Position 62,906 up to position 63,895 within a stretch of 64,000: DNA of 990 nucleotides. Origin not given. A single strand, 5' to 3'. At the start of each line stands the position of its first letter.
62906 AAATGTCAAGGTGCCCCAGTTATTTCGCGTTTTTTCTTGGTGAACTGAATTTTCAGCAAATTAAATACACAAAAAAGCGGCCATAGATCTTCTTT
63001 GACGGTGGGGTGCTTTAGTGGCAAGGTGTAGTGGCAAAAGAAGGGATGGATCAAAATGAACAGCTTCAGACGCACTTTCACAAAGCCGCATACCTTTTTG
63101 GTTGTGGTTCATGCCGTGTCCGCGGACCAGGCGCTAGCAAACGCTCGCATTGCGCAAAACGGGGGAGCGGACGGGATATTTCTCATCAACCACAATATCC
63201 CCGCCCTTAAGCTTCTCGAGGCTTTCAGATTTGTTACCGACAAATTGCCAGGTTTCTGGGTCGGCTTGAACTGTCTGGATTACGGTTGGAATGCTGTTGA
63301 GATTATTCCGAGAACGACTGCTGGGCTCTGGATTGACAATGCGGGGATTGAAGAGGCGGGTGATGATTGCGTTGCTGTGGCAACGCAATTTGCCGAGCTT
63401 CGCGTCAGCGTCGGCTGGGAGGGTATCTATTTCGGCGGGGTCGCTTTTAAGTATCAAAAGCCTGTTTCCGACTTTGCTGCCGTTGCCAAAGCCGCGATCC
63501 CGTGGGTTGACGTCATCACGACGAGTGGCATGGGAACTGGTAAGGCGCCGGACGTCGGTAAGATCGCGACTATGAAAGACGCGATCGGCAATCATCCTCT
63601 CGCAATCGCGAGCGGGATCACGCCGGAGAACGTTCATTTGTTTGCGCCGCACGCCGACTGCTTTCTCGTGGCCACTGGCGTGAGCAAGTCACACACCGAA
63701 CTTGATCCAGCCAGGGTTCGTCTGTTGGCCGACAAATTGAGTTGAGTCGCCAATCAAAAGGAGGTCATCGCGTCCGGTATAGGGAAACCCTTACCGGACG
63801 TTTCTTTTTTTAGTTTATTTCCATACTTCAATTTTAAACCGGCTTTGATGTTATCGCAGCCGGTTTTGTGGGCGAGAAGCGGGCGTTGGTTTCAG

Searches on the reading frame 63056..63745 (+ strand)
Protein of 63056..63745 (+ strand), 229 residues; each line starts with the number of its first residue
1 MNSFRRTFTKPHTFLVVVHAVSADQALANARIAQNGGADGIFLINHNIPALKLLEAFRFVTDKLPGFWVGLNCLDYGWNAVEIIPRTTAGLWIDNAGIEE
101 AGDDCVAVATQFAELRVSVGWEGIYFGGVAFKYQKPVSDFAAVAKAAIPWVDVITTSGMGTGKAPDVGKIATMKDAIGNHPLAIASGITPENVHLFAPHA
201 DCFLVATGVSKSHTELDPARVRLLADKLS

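Call 90: search_protein_families(library=pfam, proteins=[window:63056-63745:+], max_evalue=0.001)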
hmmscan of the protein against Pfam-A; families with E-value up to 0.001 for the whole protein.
window:63056-63745:+ (229 aa): 1 family
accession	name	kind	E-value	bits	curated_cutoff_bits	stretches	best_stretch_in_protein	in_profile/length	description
PF03437.21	BtpA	-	1.2e-08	35.2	30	1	142-227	162-251/254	BtpA family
